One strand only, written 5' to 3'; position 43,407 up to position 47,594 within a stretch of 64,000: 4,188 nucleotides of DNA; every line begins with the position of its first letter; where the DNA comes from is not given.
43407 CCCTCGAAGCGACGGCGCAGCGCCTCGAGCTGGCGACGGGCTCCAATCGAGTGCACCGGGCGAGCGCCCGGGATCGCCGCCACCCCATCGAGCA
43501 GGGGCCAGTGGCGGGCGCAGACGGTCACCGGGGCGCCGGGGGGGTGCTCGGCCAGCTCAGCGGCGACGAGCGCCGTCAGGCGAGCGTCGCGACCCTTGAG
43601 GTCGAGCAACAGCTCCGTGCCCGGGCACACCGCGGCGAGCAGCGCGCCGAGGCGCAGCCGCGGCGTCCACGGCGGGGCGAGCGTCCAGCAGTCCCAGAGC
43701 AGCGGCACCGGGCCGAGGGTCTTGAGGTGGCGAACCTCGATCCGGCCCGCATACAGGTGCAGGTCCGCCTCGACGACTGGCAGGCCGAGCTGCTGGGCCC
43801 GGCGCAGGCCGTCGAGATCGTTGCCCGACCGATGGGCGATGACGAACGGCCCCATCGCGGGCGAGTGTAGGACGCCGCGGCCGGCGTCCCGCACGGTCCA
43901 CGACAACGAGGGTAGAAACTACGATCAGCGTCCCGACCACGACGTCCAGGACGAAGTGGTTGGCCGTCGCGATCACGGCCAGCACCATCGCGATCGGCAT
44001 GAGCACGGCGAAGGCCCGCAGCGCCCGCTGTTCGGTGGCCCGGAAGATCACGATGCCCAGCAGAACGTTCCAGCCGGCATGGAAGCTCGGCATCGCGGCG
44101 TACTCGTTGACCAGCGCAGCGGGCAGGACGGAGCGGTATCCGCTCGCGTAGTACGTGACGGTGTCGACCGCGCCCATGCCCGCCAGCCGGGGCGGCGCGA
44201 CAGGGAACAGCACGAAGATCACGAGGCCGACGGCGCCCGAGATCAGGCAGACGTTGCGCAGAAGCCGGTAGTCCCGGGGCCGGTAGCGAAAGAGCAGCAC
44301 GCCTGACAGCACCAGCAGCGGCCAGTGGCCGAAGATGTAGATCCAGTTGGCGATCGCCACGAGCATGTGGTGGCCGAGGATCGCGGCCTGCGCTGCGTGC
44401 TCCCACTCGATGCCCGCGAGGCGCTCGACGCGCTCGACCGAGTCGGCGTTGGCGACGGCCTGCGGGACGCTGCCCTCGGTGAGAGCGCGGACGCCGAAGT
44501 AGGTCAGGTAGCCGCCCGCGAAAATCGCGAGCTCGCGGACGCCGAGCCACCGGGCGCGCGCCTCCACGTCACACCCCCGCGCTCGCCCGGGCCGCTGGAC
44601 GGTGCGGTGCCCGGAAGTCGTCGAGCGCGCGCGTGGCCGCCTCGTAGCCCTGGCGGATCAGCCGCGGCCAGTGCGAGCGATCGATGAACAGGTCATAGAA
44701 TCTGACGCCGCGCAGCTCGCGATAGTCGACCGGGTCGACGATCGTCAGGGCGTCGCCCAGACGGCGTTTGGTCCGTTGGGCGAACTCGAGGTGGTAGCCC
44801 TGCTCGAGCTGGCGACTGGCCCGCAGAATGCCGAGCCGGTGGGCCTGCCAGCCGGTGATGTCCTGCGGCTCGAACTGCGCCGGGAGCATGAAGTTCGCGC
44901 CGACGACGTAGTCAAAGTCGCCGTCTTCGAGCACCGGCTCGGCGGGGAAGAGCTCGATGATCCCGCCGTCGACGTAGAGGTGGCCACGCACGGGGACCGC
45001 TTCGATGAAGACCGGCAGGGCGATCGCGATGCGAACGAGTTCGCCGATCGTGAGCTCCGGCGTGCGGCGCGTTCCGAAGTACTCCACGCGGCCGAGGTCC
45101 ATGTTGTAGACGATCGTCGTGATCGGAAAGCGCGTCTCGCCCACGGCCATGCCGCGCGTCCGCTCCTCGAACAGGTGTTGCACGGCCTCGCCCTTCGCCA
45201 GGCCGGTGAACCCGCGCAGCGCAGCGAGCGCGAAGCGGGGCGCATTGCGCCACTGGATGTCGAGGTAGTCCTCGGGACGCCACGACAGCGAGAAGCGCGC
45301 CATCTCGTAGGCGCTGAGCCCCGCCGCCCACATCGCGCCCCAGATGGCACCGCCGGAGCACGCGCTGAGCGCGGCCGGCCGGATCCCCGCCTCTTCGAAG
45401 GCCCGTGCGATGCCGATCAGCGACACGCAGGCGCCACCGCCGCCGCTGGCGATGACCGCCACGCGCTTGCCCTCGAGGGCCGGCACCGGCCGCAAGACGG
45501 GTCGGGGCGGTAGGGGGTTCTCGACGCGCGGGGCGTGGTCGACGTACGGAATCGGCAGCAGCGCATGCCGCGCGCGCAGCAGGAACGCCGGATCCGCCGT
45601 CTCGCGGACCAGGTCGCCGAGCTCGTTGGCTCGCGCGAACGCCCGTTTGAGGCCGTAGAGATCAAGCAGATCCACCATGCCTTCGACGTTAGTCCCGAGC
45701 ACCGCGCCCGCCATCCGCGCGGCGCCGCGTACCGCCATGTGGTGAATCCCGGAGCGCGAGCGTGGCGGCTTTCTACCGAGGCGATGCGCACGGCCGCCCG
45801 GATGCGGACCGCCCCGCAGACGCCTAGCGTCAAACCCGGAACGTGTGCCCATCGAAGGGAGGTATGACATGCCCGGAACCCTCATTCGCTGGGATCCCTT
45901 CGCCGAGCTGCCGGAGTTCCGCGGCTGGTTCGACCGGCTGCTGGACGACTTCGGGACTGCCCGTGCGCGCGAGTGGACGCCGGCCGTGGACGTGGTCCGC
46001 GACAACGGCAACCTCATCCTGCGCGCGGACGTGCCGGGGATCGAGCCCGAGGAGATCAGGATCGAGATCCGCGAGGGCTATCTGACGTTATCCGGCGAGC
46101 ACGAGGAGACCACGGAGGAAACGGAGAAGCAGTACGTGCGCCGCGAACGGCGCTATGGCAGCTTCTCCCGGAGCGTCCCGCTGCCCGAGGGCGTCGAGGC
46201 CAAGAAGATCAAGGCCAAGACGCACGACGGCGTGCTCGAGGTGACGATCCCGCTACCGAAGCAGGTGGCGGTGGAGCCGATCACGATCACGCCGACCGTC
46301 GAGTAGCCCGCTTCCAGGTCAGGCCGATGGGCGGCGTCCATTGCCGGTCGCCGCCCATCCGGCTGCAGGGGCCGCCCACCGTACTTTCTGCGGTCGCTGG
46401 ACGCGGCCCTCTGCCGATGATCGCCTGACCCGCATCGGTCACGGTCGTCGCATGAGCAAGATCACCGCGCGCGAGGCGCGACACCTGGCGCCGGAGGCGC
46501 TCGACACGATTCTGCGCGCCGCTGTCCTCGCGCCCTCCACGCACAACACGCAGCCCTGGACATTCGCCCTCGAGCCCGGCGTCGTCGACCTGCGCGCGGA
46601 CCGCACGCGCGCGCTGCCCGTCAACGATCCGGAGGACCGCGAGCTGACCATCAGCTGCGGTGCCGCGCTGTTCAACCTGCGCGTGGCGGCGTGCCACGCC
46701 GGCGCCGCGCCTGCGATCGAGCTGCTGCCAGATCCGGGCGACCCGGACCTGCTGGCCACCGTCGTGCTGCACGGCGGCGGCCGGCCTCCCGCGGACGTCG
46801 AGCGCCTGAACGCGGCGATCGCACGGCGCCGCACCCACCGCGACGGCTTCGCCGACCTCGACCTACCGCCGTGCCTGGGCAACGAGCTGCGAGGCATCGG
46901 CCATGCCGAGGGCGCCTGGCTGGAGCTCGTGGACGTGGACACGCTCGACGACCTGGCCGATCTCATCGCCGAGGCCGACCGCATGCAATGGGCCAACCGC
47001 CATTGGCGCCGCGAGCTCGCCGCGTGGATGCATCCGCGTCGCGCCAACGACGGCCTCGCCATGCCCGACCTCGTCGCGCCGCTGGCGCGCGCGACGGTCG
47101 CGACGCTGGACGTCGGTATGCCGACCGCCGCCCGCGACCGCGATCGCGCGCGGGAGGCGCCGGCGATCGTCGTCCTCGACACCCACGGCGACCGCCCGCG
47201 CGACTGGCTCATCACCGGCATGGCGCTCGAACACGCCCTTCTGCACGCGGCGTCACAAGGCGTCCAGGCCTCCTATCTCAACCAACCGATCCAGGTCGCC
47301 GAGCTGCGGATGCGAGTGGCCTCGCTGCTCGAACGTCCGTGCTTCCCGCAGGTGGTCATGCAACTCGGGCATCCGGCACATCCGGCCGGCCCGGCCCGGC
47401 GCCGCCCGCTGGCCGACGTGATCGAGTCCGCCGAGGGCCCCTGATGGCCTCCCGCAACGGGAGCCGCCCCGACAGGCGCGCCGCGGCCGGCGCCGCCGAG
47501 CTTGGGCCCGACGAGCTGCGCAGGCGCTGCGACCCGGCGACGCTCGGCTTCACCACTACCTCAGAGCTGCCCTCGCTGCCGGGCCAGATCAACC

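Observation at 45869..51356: Co-directional hsp20 - acg nitroreductase - Lon-like protease - ABC-2 exporter block with an acg/Lon start-stop overlap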

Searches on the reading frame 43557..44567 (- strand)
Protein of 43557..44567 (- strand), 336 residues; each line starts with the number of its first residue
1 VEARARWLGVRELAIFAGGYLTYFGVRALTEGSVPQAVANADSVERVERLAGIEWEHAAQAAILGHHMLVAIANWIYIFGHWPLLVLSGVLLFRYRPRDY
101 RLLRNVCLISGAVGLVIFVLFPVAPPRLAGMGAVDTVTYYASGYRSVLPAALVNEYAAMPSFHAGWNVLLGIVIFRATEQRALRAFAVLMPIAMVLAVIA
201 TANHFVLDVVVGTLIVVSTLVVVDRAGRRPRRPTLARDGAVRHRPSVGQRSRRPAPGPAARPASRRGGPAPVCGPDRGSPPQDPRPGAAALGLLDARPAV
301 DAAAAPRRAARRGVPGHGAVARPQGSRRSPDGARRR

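Call 34: search_protein_families(library=pfam, proteins=[window:43557-44567:-], max_evalue=0.001)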
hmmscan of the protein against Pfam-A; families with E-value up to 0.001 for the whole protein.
window:43557-44567:- (336 aa): 2 families
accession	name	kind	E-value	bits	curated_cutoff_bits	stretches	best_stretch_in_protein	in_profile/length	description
PF14378.12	PAP2_3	-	4.5e-41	141.2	27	1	45-219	4-187/190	PAP2 superfamily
PF14360.12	PAP2_C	-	6e-06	27.2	27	1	161-220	8-69/74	PAP2 superfamily C-terminal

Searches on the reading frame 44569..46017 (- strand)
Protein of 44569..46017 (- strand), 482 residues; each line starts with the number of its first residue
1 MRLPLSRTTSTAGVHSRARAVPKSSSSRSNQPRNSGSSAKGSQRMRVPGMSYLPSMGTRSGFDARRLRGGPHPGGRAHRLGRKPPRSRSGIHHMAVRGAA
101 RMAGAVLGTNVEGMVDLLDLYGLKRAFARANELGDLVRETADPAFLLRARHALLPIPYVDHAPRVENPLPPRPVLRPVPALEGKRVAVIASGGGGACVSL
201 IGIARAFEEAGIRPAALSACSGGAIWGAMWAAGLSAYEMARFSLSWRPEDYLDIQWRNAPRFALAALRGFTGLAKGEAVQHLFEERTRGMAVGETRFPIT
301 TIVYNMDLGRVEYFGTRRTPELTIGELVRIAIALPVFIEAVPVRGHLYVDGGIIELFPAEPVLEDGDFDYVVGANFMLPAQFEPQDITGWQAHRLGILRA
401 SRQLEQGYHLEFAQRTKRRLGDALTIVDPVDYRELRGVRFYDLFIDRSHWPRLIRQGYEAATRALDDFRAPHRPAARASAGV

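Call 34: search_protein_families(library=pfam, proteins=[window:44569-46017:-], max_evalue=0.001)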
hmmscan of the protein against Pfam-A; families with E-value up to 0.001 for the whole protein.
window:44569-46017:- (482 aa): 1 family
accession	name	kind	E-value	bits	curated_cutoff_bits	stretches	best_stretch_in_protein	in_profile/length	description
PF01734.28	Patatin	-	3.1e-17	63.8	27.7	1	191-362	4-190/191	Patatin-like phospholipase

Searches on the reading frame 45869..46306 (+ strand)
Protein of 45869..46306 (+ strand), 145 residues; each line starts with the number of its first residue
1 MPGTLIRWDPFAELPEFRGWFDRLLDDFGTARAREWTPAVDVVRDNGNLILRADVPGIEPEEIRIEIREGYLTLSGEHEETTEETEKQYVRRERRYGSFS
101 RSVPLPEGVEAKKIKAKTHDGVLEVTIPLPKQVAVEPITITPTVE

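Call 7: search_protein_families(library=ncbifam, proteins=[window:45869-46306:+], max_evalue=0.001)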
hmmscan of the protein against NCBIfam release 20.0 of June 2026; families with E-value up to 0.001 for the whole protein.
window:45869-46306:+ (145 aa): 3 families
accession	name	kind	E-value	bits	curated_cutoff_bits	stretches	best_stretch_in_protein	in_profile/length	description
NF042420.1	Hsp18_Clos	equivalog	2.1e-22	79.7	195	1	29-130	34-134/147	heat shock protein Hsp18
NF041799.1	Hsp14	equivalog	2.6e-19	69.3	100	1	26-133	7-112/118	archaeal heat shock protein Hsp14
NF041800.1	Hsp20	equivalog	1.3e-14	54.1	140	1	33-131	69-151/162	archaeal heat shock protein Hsp20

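Call 8: search_protein_families(library=pfam, proteins=[window:45869-46306:+], max_evalue=0.001)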
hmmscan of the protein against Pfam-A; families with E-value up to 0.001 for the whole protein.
window:45869-46306:+ (145 aa): 2 families
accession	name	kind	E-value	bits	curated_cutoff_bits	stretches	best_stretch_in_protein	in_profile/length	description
PF00011.27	HSP20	-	1.7e-24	86.3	20.8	1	43-139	3-98/102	Hsp20/alpha crystallin family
PF17886.7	ArsA_HSP20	-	2.7e-07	30.5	22.5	1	46-126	1-62/63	HSP20-like domain found in ArsA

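Call 63: search_protein_families(library=padloc, proteins=[window:45869-46306:+], max_evalue=0.001)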
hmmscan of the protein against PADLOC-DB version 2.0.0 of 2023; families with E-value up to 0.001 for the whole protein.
window:45869-46306:+ (145 aa): 0 families

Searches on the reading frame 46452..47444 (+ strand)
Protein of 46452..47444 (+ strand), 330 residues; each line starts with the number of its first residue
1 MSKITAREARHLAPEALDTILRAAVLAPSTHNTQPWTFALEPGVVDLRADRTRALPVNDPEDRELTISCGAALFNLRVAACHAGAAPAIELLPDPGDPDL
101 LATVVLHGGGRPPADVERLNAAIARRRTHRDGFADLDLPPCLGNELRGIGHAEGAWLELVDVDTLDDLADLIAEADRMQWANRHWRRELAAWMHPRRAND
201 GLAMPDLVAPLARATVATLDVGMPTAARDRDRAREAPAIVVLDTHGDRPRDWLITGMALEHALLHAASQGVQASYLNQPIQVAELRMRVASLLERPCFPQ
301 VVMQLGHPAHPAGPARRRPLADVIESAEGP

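Call 7: search_protein_families(library=ncbifam, proteins=[window:46452-47444:+], max_evalue=0.001)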
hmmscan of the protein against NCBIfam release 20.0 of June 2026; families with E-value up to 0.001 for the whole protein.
window:46452-47444:+ (330 aa): 4 families
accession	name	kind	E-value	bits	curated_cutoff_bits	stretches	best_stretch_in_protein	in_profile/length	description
NF047509.1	Rv3131_FMN_oxido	subfamily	1.4e-83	281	199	1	20-324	2-319/319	Acg family FMN-binding oxidoreductase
NF005901.0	PRK07877.1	equivalog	2e-30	105.7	476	1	7-273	367-647/722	Rv1355c family protein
NF011424.0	PRK14851.1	subfamily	1.7e-21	75.9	1170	1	10-186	321-496/679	hypothetical protein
NF011425.0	PRK14852.1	equivalog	4.9e-11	41.2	1337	1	14-183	613-782/989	hypothetical protein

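Call 8: search_protein_families(library=pfam, proteins=[window:46452-47444:+], max_evalue=0.001)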
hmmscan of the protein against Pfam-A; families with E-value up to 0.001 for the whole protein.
window:46452-47444:+ (330 aa): 2 families
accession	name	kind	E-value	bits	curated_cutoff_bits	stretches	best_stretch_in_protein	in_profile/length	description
PF00881.29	Nitroreductase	-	1e-09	39.3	23.5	0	12-39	15-42/167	Nitroreductase family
PF14512.11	TM1586_NiRdase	-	1.2e-05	25.5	27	1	13-47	156-191/215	Putative TM nitroreductase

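Call 37: find_related_loci(query=window:46452-47441:+, collection=metagenome_contigs, flank=6000)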
Query window:46452-47441:+ (330 aa) in metagenome_contigs; peptide patterns used: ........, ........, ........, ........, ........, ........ (x = any residue, [..] = any of these).
259 stretches matched a pattern; 188 encode a relative of the query (tblastn E <= 1e-3); the best 80 are kept; 80 distinct loci.
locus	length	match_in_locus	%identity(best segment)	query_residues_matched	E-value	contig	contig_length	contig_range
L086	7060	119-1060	51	15-328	2e-89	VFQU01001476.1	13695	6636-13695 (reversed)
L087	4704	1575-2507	49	15-325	3e-87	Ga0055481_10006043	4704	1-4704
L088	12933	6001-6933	49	15-325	3e-87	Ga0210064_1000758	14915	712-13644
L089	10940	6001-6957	52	7-329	5e-87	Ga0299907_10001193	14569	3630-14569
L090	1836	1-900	49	28-327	5e-89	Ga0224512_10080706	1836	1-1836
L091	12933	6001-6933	52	17-327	5e-84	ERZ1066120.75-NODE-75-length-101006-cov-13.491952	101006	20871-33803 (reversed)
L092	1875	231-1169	50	13-325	8e-88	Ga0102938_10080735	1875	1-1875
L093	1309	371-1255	50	25-319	4e-89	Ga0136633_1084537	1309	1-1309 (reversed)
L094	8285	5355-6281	50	20-328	6e-82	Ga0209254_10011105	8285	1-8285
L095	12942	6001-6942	47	15-325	2e-81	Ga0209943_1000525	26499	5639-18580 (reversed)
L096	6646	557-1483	52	19-326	2e-81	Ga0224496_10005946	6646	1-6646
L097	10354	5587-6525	48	19-325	5e-81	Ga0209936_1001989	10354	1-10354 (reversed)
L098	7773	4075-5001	52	19-326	3e-80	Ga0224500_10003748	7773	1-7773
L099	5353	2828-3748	46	20-326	7e-80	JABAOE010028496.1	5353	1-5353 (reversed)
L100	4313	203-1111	48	24-325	2e-79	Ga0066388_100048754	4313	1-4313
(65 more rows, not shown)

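Call 54: search_solved_structures(query=window:46452-47441:+, max_evalue=0.001, show_alignments=1)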
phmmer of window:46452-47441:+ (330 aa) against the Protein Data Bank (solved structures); distinct sequences matched with E-value up to 0.001: 1.
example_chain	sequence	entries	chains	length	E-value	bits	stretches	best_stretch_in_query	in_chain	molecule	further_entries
2ymv_A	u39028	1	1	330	7.2e-23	84.5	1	18-321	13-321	ACG NITROREDUCTASE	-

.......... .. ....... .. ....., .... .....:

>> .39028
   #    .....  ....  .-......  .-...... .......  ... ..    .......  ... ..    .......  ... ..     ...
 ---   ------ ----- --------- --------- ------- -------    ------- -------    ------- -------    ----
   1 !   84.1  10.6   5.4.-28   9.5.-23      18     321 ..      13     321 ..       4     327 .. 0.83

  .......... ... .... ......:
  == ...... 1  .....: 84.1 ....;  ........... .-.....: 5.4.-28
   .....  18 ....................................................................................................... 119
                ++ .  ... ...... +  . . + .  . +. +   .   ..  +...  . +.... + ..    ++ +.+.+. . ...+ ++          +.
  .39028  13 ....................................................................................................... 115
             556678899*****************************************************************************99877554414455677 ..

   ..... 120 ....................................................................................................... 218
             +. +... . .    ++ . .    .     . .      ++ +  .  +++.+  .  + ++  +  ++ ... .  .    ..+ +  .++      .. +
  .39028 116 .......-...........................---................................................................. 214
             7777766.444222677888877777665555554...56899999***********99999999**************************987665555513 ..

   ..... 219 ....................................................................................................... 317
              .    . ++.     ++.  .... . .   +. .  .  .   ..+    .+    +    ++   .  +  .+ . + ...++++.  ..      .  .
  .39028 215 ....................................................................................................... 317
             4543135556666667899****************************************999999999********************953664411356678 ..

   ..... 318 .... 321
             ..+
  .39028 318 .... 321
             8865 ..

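Call 63: search_protein_families(library=padloc, proteins=[window:46452-47444:+], max_evalue=0.001)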
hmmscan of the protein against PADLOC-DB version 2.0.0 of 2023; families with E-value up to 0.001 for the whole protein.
window:46452-47444:+ (330 aa): 0 families
